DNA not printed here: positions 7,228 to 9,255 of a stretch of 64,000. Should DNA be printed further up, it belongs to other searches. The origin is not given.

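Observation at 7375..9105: GmrSD-family (DUF262-DUF1524) type IV restriction enzyme inside an integrase/IS-rich island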

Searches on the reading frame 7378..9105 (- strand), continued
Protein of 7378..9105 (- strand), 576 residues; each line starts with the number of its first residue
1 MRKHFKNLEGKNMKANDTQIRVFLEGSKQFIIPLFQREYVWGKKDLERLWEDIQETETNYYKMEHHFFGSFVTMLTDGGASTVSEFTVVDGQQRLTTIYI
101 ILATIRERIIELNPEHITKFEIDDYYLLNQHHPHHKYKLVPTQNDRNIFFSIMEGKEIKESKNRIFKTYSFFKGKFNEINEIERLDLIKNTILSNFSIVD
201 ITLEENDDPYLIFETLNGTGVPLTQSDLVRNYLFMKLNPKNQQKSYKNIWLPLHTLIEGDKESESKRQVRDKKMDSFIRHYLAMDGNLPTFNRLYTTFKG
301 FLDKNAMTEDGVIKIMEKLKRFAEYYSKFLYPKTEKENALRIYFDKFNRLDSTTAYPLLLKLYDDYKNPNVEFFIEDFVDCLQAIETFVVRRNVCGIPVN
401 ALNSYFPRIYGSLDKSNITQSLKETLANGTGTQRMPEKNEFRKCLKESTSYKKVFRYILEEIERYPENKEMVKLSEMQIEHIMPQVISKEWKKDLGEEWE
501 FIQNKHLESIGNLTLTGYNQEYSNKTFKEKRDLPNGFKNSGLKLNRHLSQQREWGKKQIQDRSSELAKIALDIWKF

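Call 13: list_cluster_members(proteins=[P0001, P0002, P0003, P0008])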
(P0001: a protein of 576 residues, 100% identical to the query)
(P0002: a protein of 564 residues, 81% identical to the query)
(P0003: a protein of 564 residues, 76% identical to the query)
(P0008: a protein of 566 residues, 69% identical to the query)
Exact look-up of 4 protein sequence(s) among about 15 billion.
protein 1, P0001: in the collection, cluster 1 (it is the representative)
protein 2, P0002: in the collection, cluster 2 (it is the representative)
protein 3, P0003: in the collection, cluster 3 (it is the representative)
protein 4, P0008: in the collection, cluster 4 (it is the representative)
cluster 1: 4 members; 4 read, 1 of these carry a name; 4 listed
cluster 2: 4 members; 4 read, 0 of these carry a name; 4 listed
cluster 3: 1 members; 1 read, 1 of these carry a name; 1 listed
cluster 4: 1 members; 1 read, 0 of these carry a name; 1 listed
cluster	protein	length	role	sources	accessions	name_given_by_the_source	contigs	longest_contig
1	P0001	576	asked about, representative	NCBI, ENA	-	-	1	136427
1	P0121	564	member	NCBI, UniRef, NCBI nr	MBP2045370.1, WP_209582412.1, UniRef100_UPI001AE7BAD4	DUF262 domain-containing protein [Methanobacterium aggregans] | DUF262 domain-containing protein n=1 Tax=Methanobacterium aggregans TaxID=1615586 ...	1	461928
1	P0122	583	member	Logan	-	-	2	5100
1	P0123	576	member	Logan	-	-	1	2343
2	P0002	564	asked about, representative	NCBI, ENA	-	-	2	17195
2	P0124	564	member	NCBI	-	-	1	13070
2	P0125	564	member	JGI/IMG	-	-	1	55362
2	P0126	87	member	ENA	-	-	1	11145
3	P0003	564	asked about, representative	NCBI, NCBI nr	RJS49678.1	MAG: hypothetical protein CIT03_02500 [Methanobacterium sp.]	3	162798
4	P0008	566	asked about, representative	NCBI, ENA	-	-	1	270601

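Call 16: find_encoding_contigs(protein=window:7378-9069:-, flank=10000, max_places=4)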
Protein window:7378-9069:- (564 aa): no gene with exactly this product is on record in the collection.

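Call 22: find_encoding_contigs(protein=P0003, flank=10000, max_places=3)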
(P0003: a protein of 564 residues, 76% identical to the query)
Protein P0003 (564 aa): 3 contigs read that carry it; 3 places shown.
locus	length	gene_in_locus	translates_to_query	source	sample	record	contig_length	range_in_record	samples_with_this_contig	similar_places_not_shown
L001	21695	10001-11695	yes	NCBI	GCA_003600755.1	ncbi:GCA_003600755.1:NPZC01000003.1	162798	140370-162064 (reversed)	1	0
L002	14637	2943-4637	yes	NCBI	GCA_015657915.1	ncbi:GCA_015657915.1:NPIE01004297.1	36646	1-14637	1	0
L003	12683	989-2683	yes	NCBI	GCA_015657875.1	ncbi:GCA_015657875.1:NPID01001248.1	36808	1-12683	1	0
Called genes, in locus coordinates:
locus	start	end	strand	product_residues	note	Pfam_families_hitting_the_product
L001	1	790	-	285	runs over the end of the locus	PF02517:Rce1-like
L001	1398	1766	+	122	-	PF17647:DUF5518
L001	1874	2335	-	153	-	-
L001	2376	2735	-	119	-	PF07366:SnoaL, PF12680:SnoaL_2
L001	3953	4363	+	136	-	-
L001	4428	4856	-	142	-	PF22381:Staph_reg_Sar_Rot (weak), PF01978:TrmB (faint), PF01047:MarR, PF12802:MarR_2, PF13463:HTH_27 (weak)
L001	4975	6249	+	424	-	PF13026:DUF3887, PF12146:Hydrolase_4 (weak), PF12697:Abhydrolase_6 (weak)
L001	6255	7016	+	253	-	PF02517:Rce1-like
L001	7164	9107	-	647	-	-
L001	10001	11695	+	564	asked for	PF03235:GmrSD_N, PF07510:GmrSD_C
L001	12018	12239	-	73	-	-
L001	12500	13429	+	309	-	-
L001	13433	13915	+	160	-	-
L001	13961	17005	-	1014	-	PF04313:HSDR_N, PF02384:N6_Mtase, PF20473:MmeI_Mtase, PF07669:Eco57I, PF02384:N6_Mtase, PF12950:TaqI_C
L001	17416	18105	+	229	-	PF12705:PDDEXK_1 (weak)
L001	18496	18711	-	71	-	-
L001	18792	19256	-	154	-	PF17200:sCache_2, PF08269:dCache_2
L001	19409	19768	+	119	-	PF03413:PepSY (weak)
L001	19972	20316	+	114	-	-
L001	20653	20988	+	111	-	-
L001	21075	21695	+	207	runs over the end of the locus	PF27309:MJ0753_N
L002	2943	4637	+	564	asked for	PF03235:GmrSD_N, PF07510:GmrSD_C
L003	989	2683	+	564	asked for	PF03235:GmrSD_N, PF07510:GmrSD_C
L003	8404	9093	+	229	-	PF12705:PDDEXK_1 (weak)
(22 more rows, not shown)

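Call 23: find_encoding_contigs(protein=P0002, flank=10000, max_places=3)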
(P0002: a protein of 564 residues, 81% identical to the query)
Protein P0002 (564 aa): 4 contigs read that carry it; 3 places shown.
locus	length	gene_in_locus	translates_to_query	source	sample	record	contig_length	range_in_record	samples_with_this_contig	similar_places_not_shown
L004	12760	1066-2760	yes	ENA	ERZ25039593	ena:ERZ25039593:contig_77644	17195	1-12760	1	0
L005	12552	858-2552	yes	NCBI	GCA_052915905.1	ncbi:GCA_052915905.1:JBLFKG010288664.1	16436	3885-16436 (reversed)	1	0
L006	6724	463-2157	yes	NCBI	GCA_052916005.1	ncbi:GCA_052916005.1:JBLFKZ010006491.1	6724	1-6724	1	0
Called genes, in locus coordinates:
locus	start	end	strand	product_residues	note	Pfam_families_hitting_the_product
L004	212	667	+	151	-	PF09890:DUF2117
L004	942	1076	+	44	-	-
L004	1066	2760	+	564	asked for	PF03235:GmrSD_N, PF07510:GmrSD_C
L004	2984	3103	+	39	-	-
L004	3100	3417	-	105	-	PF12773:DZR (weak), PF13240:Zn_Ribbon_1, PF24463:DUF7577 (weak)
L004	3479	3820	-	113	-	PF13248:Zn_ribbon_3 (faint), PF24463:DUF7577 (faint), PF12773:DZR, PF13240:Zn_Ribbon_1 (weak)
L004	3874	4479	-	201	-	PF13248:Zn_ribbon_3 (weak)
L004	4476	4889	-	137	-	-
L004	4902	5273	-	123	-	PF09858:DUF2085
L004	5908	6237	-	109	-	PF12773:DZR (weak), PF13240:Zn_Ribbon_1, PF13248:Zn_ribbon_3 (weak), PF24463:DUF7577 (faint)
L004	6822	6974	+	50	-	-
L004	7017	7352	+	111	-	PF13031:DUF3892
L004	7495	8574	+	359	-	PF12358:DUF3644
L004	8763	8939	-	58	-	PF02805:Ada_Zn_binding (weak)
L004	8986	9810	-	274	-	PF10083:DUF2321, PF09509:Hypoth_Ymh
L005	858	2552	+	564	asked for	PF03235:GmrSD_N, PF07510:GmrSD_C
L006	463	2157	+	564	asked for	PF03235:GmrSD_N, PF07510:GmrSD_C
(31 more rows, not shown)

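Call 24: find_encoding_contigs(protein=P0008, flank=10000, max_places=2)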
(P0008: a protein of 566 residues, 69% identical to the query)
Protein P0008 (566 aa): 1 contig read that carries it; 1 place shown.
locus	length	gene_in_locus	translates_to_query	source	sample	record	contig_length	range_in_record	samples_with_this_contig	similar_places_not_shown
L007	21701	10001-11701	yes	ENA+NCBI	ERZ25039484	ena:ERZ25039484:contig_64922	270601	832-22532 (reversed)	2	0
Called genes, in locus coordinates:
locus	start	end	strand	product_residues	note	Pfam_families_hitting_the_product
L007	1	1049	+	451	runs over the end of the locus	PF13495:Phage_int_SAM_4 (faint)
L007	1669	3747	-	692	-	-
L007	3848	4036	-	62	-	-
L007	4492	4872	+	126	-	-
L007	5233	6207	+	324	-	-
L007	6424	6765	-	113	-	PF13240:Zn_Ribbon_1 (weak), PF13248:Zn_ribbon_3 (weak)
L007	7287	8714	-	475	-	-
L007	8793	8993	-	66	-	-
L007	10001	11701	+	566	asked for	PF03235:GmrSD_N, PF07510:GmrSD_C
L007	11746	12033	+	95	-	-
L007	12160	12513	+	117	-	-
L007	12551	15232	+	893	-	PF02384:N6_Mtase (faint), PF20473:MmeI_Mtase, PF07669:Eco57I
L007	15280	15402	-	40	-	-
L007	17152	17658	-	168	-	PF02002:TFIIE_alpha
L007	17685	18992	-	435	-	PF00989:PAS, PF08448:PAS_4, PF13426:PAS_9, PF00512:HisKA, PF02518:HATPase_c, PF14501:HATPase_c_5 (weak)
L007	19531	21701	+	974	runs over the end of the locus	PF01339:CheB_methylest, PF03705:CheR_N, PF01739:CheR, PF28019:HmpF (faint), PF28175:T4SS_LegC2C7 (weak), PF28422:CCDC89 (weak), PF10473:CENP-F_leu_zip (weak), PF13596:PAS_10, +2 more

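Call 32: find_encoding_contigs(protein=P0046, flank=10000, max_places=1)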
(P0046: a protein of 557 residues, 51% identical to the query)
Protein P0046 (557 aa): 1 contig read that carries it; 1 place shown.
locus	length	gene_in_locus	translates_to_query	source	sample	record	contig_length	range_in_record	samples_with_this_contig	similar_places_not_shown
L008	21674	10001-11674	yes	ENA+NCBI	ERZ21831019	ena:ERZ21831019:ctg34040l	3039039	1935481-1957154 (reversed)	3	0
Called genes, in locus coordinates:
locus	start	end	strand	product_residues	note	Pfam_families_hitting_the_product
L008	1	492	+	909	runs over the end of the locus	PF04851:ResIII, PF18766:SWI2_SNF2, PF00270:DEAD (weak), PF00271:Helicase_C (weak), PF08463:EcoEI_R_C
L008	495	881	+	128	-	-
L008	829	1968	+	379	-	-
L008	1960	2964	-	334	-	PF04471:Mrr_cat, PF13156:Mrr_cat_2 (weak), PF22722:NA-iREase1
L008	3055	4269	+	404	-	PF01420:Methylase_S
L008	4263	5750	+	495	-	PF12161:HsdM_N, PF02384:N6_Mtase, PF01170:UPF0020, PF07669:Eco57I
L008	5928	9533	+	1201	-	PF20720:nSTAND3, PF02985:HEAT (faint), PF12348:CLASP_N (faint), PF13646:HEAT_2 (faint), PF28349:HSF2BP_C (faint)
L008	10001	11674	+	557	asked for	PF03235:GmrSD_N, PF07510:GmrSD_C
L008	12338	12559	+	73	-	-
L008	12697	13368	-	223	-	PF01814:Hemerythrin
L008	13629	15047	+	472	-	PF00083:Sugar_tr, PF07690:MFS_1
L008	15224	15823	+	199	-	PF03551:PadR (weak)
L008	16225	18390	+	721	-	PF00141:peroxidase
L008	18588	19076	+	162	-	PF03073:TspO_MBR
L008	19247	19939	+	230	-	PF01551:Peptidase_M23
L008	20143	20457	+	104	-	PF04343:DUF488, PF22751:DUF488-N3a, PF22752:DUF488-N3i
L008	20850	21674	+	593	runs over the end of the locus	PF03104:DNA_pol_B_exo1, PF10108:DNA_pol_B_exo2, PF13482:RNase_H_2 (weak), PF00136:DNA_pol_B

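Call 33: find_encoding_contigs(protein=P0043, flank=10000, max_places=1)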
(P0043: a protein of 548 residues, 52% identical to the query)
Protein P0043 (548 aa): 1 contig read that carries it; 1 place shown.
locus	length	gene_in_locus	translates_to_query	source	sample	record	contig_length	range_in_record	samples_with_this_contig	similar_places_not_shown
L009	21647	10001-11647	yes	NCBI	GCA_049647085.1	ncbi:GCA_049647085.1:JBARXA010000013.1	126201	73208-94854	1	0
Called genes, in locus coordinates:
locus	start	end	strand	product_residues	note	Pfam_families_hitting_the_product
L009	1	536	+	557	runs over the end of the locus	PF01555:N6_N4_Mtase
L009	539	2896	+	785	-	PF04851:ResIII, PF00271:Helicase_C (faint)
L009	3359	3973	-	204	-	-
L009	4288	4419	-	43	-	-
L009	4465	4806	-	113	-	-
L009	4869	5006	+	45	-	-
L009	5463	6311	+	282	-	-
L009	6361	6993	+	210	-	PF15514:ThaI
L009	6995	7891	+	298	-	PF01555:N6_N4_Mtase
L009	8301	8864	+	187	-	-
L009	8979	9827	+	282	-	-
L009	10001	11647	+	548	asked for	PF03235:GmrSD_N, PF07510:GmrSD_C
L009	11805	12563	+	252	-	-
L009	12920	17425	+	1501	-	PF13401:AAA_22 (faint), PF25199:nSTAND_NTPase5 (faint), PF05729:NACHT (weak)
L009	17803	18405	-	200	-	-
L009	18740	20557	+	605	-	-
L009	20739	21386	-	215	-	-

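Call 36: find_related_loci(query=A1, collection=genome_contigs, flank=10000)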
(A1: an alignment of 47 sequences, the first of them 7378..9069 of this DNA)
Query A1 (564 aa) in genome_contigs; peptide patterns used: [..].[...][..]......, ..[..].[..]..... (x = any residue, [..] = any of these).
600 stretches matched a pattern (row limit reached: there are more); 482 encode a relative of the query (tblastn E <= 1e-3); the best 80 are kept; 80 distinct loci.
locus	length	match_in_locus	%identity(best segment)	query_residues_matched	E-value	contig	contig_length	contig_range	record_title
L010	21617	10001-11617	38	1-564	1e-116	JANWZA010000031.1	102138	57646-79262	MAG: Microscillaceae bacterium isolate SKYG84 k141_228338, whole genome shotgun sequence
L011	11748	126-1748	38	1-564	6e-113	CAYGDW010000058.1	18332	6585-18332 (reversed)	MAG TPA_asm: uncultured Bacteroidales bacterium isolate ERP113451_co2_204 genome assembly, contig: NODE_1970_length_1833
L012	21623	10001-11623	37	1-564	9e-112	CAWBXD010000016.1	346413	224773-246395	MAG: uncultured Chloroflexia bacterium isolate MFD04580.bin.2.113 genome assembly, contig: contig_9538, whole genome sho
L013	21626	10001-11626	39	1-564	2e-111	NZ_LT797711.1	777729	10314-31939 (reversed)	Planktothrix sp. PCC 11201 isolate BBR_PRJEB10991, whole genome shotgun sequence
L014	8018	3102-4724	35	1-562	3e-107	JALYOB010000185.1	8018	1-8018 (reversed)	MAG: Acidobacteriota bacterium isolate KAL bin4 SC8791_NODE_200_length_8018_cov_0.907870, whole genome shotgun sequence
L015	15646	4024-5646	37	1-564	9e-107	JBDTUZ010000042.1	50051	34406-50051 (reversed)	MAG: Ginsengibacter sp. isolate cluster3_bin.56 NODE_1656_length_50051_cov_73.716597, whole genome shotgun sequence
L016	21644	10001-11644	36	1-564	2e-106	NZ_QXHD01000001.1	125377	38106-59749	Adonisia turfae CCMR0081 Scaffold_1, whole genome shotgun sequence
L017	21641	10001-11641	37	1-564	1e-105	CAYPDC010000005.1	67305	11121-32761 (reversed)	MAG TPA_asm: uncultured Cyanobacterium sp. isolate SRP141376_co3_261 genome assembly, contig: NODE_936_length_67305_cov_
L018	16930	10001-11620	38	1-564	3e-105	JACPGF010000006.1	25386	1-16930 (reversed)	MAG: Ignavibacteriales bacterium isolate NC_groundwater_380_Ag_B-0.1um_41_8 GD18-4_B1_scaffold_10800, whole genome shotg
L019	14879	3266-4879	35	1-564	5e-104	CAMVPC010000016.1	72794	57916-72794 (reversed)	MAG TPA_asm: uncultured Prevotellaceae bacterium isolate SRR8387718_bin.67_metaWRAP_v1.3_MAG genome assembly, contig: ER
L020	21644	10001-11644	35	1-564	2e-103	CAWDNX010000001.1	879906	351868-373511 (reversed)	MAG: Methanotrichaceae archaeon isolate MFD04716.bin.2.158 genome assembly, contig: contig_10065, whole genome shotgun s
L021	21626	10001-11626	35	1-564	1e-101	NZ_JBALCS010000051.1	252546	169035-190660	MAG: Nostoc sp. isolate P12567 bin 1 NODE_2_length_252546_cov_216.609457, whole genome shotgun sequence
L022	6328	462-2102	34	1-562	2e-99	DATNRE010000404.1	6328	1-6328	MAG TPA_asm: Candidatus Obscuribacterales bacterium isolate SMAG_U16525 k141_25556, whole genome shotgun sequence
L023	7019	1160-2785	35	1-564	9e-98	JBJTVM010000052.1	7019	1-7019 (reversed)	MAG: Pseudanabaena sp. isolate samp_4445_concoct_1532 samp_4445_130030, whole genome shotgun sequence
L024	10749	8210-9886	34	1-562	5e-97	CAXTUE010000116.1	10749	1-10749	MAG TPA_asm: uncultured Ktedonobacteraceae bacterium isolate public_SRR14721957_metawrap_bin.2 genome assembly, contig:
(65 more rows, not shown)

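Call 41: predict_structure(alignment_id=A1)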
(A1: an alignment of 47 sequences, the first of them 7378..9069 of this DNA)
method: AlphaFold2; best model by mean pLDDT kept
length: 564 residues; sequences in the alignment: 47
mean_pLDDT: 86.8   pTM: 0.78
mean pLDDT of the five models: 86.8, 85.4, 85.2, 85.0, 84.0
residues with pLDDT >= 90: 274; 70-90: 242; 50-70: 40; < 50: 8
segments of 3 or more residues with pLDDT < 50: 251-258
pLDDT, mean of each block of 10 residues (from residue 1): 84 90 79 91 74 78 79 86 94 96 93 91 91 90 88 94 94 93 88 68 59 85 82 90 81 47 93 85 90 89 96 95 94 90 93 93 96 94 85 87 93 91 92 82 91 72 85 89 91 90 77 85 81 88 92 94 89
secondary structure, 60 per line:
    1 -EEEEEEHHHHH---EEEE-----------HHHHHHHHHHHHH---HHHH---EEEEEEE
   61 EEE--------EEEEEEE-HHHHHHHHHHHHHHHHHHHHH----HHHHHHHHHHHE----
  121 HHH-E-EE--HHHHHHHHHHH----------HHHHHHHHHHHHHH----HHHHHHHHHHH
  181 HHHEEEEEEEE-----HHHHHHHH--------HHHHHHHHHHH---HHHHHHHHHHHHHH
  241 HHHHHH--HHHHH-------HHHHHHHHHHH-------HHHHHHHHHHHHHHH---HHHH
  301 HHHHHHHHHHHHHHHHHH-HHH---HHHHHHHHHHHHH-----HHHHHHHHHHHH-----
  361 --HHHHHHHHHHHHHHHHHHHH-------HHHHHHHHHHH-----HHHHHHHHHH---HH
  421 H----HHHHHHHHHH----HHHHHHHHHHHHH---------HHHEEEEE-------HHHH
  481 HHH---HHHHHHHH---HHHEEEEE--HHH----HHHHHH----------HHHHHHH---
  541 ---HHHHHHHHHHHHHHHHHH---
elements in order: E2-7 H8-12 E16-19 H31-43 H47-50 E54-63 E72-78 H80-100 H105-115 H131-141 H152-165 H170-183 E184-191 H197-204 H213-223 H227-246 H249-253 H261-271 H279-293 H297-318 H326-338 H344-355 H363-382 H390-400 H406-415 H426-435 H440-452 E465-469 H477-483 H487-494 E501-505 H515-520 H531-537 H544-561

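Call 44: fold_search(model_id=the predicted structure, library=pdb)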
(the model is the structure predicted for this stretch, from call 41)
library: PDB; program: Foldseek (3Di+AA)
matches with E <= 10: 64; with E <= 0.001: 10
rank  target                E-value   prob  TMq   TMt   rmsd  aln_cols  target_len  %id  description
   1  9jfl_A                8.5e-19  1.00  0.63  0.61   7.1       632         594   18  Molecular basis of the phosphorothioation-sensing antiphage defence system DndBCDE-DndI (released 2024-12-11)
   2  9jfl_B                2.5e-18  1.00  0.62  0.60   7.3       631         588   20  Molecular basis of the phosphorothioation-sensing antiphage defence system DndBCDE-DndI (released 2024-12-11)
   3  7drr_A                2.0e-13  1.00  0.45  0.34  20.4       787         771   14  Structure of SspE-R100A protein (released 2022-06-29)
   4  7drs_A                6.7e-13  1.00  0.45  0.34  20.9       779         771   14  Structure of SspE_40224 (released 2022-06-29)
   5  6jiv_C                9.7e-10  1.00  0.30  0.30  20.1       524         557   16  SspE crystal structure (released 2020-03-25)
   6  6jiv_A                4.1e-09  1.00  0.30  0.30  20.6       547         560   14  SspE crystal structure (released 2020-03-25)
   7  7dri_A                1.7e-06  1.00  0.45  0.52   6.8       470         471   13  Structure of SspE_CTD_41658 (released 2022-06-29)
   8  7p9k_A                3.9e-05  1.00  0.36  0.35  21.0       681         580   13  BrxU, GmrSD-family Type IV restriction enzyme (released 2021-12-08)
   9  7p9m_A                3.5e-04  1.00  0.34  0.34  21.6       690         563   12  BrxU, GmrSD-family Type IV restriction enzyme (released 2021-12-08)
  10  7p9m_B                6.4e-04  1.00  0.36  0.36  21.2       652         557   12  BrxU, GmrSD-family Type IV restriction enzyme (released 2021-12-08)
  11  6sdk_B                7.7e-01  0.08  0.09  0.22  18.3       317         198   11  Crystal structure of bacterial ParB dimer bound to CDP (released 2019-10-23)
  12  7zbz_C                8.8e-01  0.06  0.11  0.09  21.1       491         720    9  CAND1 delhairpin-SCF-SKP2 CAND1 partly engaged SCF partly rocked (released 2023-04-19)
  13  5h7b_B                1.3e+00  0.09  0.08  0.19  20.6       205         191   11  Crystal structure of a repeat protein with five Protein A repeat modules (released 2017-06-28)
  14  9ik3                  1.8e+00  0.03  0.12  0.12  24.6       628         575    9  Human Serum Albumin crystallized with T4, pH 7.5 (released 2025-07-02)
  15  8hrb_A                2.1e+00  0.02  0.10  0.08  23.0       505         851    8  Structure of tetradecameric RdrA ring in RNA-loading state (released 2023-02-01)
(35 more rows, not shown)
